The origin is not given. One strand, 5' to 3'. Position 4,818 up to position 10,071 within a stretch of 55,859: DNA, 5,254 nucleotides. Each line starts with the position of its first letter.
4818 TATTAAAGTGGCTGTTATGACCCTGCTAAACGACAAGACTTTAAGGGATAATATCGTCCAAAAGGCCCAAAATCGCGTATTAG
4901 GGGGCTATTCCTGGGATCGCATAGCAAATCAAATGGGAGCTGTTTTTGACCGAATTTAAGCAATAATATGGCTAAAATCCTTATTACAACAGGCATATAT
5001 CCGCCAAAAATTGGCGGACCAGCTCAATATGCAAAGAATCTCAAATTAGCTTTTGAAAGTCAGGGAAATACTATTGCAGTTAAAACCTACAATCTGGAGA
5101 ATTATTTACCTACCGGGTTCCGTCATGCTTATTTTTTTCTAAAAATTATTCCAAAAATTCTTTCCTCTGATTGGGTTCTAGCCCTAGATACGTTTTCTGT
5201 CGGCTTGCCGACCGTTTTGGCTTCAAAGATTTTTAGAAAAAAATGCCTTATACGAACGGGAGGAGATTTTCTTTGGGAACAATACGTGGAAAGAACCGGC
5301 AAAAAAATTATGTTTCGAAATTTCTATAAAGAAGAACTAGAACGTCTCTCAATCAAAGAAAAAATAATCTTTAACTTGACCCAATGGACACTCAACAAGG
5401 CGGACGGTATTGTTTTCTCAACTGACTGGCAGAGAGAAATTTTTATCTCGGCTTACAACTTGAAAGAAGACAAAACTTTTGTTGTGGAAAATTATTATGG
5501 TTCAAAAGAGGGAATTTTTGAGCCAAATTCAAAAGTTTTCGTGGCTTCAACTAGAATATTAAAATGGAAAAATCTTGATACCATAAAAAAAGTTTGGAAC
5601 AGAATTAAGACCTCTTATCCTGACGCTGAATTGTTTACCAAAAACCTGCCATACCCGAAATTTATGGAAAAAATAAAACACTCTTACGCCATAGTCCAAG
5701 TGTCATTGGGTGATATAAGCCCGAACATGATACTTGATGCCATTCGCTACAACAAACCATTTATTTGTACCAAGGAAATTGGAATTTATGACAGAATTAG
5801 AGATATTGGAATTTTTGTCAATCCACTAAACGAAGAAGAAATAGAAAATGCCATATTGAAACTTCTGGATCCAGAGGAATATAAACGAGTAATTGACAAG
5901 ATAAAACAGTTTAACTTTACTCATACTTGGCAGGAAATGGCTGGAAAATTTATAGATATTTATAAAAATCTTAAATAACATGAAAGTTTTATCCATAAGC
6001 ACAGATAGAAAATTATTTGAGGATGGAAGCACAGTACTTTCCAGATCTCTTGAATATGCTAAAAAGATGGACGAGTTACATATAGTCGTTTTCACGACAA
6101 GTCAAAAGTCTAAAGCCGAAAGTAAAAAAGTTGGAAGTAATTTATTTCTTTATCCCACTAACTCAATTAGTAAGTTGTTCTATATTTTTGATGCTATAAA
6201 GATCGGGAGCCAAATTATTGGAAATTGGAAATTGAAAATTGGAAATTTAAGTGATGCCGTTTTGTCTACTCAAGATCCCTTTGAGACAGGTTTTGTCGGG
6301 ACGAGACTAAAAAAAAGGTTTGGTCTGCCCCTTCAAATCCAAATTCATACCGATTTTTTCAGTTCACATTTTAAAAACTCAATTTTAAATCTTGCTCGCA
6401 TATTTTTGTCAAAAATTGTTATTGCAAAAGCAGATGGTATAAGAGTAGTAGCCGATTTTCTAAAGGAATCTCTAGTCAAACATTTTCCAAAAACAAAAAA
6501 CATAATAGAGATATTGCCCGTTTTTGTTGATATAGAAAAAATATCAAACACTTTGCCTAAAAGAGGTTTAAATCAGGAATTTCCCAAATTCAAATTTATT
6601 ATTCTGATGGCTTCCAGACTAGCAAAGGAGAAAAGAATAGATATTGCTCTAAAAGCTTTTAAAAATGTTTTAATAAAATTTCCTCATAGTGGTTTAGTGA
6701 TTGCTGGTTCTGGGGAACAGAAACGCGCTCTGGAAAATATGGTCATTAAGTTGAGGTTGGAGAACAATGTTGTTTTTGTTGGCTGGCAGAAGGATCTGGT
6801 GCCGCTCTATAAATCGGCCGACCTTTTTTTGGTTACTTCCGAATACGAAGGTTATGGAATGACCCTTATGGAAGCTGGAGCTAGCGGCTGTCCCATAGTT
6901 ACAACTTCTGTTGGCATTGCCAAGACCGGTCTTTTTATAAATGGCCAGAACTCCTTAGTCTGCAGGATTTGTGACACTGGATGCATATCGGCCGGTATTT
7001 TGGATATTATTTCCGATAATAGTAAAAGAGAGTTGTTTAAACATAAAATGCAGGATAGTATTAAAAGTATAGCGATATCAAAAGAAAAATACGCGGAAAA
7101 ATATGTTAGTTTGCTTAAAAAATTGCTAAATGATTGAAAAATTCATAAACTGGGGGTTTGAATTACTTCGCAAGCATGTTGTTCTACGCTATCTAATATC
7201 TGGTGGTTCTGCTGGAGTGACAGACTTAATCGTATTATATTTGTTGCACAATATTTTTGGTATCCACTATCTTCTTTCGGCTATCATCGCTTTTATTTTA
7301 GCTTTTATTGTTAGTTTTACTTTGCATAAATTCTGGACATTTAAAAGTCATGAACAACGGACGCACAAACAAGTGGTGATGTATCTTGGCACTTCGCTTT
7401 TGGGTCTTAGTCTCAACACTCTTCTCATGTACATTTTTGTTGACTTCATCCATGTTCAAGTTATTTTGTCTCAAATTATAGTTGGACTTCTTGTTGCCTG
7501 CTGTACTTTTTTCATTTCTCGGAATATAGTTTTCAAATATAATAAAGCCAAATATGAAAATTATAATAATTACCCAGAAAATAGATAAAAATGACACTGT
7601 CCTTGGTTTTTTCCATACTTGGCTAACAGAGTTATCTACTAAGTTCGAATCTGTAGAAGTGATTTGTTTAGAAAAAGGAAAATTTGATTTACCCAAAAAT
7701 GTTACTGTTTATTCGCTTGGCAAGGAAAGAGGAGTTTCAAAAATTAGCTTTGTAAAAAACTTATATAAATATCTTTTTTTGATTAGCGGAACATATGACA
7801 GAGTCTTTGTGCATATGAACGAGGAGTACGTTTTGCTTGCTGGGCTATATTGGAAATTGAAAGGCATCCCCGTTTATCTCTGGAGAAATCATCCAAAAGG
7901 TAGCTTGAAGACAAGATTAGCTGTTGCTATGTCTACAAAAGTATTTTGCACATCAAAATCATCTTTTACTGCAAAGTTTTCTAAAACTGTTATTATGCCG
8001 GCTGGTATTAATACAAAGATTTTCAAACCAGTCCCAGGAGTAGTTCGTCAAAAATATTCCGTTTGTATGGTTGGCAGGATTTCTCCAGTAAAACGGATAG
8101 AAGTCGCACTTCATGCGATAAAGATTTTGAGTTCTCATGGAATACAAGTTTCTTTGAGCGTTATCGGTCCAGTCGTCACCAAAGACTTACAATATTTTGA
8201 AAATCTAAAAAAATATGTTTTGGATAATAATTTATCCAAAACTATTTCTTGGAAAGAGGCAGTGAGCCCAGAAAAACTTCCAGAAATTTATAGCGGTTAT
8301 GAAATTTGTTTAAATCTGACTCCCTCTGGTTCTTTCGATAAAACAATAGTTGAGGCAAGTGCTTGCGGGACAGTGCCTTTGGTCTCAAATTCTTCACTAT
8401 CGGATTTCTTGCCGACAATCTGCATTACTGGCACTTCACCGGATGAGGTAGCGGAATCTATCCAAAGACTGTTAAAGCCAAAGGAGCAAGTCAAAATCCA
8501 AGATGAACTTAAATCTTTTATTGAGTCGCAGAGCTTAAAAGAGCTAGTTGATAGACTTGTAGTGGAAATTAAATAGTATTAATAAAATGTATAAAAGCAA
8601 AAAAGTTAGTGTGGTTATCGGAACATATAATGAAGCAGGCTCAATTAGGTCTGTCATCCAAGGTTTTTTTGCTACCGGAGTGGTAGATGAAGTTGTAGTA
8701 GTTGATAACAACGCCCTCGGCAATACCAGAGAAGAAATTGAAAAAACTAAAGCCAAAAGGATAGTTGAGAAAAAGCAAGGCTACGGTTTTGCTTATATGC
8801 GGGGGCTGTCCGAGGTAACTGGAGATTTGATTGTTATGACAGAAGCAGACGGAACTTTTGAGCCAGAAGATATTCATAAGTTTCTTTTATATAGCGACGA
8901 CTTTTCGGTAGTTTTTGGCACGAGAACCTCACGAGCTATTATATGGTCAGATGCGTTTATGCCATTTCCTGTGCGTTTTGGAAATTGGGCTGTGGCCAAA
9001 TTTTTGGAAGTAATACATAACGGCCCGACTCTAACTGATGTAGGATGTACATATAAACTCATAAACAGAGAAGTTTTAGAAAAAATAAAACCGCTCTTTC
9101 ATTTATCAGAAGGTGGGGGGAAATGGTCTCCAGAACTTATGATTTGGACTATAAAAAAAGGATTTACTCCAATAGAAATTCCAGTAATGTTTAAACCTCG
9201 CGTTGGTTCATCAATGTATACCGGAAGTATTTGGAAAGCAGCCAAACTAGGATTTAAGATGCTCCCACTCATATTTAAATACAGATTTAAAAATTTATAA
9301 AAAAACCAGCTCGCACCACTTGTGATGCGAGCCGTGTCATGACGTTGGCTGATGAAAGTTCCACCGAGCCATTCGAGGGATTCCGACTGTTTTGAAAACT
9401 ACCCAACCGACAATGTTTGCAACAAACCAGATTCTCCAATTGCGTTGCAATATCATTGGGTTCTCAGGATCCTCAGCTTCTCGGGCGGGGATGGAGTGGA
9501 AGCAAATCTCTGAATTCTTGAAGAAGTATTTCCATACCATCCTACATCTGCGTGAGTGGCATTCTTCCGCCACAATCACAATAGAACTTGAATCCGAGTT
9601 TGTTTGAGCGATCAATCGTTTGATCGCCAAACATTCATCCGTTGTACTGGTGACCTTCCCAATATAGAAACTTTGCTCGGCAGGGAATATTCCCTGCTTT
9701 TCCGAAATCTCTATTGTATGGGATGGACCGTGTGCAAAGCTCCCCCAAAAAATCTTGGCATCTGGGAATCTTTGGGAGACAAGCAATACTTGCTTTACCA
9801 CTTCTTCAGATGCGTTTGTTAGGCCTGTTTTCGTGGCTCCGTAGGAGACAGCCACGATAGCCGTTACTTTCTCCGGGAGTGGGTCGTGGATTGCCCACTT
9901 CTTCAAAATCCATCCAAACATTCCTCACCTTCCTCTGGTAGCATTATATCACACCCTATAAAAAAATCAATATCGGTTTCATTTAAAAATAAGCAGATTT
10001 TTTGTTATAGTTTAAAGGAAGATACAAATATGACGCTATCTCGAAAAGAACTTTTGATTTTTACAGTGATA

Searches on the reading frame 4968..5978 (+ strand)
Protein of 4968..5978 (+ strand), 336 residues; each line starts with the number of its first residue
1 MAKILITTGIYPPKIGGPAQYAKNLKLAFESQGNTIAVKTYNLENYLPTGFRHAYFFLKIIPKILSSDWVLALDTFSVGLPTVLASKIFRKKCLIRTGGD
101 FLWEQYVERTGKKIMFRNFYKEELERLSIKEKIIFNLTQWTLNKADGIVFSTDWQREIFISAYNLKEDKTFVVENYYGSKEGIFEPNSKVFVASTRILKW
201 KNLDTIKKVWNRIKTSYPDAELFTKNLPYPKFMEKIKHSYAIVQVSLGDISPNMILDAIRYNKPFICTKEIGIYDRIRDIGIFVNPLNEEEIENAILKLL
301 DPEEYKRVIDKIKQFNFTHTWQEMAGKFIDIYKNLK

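Call 59: search_protein_families(library=pfam, proteins=[window:4968-5978:+], max_evalue=0.01)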
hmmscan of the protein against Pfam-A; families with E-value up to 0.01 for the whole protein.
window:4968-5978:+ (336 aa): 3 families
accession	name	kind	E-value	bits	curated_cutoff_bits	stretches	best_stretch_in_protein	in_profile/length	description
PF00534.26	Glycos_transf_1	-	0.00011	22.2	26.4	0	223-310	77-167/172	Glycosyl transferases group 1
PF13692.12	Glyco_trans_1_4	-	0.00094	19.9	27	1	237-301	75-141/142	Glycosyl transferases group 1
PF13439.12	Glyco_transf_4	-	0.0021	18.5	28.5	0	126-175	115-164/170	Glycosyltransferase Family 4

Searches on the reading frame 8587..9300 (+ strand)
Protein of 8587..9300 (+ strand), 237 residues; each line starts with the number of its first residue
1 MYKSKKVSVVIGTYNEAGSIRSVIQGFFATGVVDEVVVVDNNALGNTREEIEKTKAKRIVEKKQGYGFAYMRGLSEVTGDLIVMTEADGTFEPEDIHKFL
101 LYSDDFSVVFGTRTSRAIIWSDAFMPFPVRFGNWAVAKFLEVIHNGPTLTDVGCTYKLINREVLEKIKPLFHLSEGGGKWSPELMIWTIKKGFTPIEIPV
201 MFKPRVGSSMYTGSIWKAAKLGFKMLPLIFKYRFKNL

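Call 27: find_encoding_contigs(protein=window:8587-9300:+, flank=10000, max_places=1)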
Protein window:8587-9300:+ (237 aa): 24 contigs read that carry it; 1 place shown.
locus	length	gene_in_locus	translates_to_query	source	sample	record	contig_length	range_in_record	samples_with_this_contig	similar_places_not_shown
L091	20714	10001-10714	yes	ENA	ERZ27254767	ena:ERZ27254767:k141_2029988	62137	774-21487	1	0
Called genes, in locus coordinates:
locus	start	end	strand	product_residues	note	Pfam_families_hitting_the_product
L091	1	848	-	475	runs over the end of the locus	PF13744:HTH_37 (faint), PF01381:HTH_3 (weak), PF12844:HTH_19 (faint), PF13413:HTH_25 (faint), PF13560:HTH_31, PF01381:HTH_3, PF13560:HTH_31 (weak), PF01381:HTH_3 (weak), +1 more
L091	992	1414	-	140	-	-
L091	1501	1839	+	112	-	-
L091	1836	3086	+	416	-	PF13200:DUF4015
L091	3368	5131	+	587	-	PF10412:TrwB_AAD_bind (weak)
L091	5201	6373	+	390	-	PF13439:Glyco_transf_4 (weak), PF20706:GT4-conflict (weak), PF00534:Glycos_transf_1, PF13692:Glyco_trans_1_4, PF13524:Glyco_trans_1_2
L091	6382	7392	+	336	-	-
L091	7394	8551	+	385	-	PF13439:Glyco_transf_4 (weak), PF20706:GT4-conflict, PF00534:Glycos_transf_1, PF13692:Glyco_trans_1_4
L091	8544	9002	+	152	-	PF04138:GtrA_DPMS_TM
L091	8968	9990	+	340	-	PF00534:Glycos_transf_1, PF13692:Glyco_trans_1_4, PF13524:Glyco_trans_1_2 (weak)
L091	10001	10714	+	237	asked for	PF00535:Glycos_transf_2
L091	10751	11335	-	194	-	-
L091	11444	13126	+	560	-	PF13231:PMT_2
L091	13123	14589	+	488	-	PF13231:PMT_2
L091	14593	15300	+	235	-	PF00535:Glycos_transf_2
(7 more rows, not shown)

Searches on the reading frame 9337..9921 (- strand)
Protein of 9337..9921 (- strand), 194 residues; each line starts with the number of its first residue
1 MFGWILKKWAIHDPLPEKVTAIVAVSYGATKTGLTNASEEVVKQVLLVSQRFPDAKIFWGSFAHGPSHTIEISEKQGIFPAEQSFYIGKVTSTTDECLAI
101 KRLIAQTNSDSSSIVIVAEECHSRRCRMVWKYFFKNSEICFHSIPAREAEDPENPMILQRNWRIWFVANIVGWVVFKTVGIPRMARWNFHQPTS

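Call 59: search_protein_families(library=pfam, proteins=[window:9337-9921:-], max_evalue=0.01)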
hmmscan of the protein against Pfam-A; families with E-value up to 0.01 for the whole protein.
window:9337-9921:- (194 aa): 1 family
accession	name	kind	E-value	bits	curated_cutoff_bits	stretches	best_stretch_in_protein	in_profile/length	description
PF02698.23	DUF218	-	0.0061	16.9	27.6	0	83-133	59-103/133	DUF218 domain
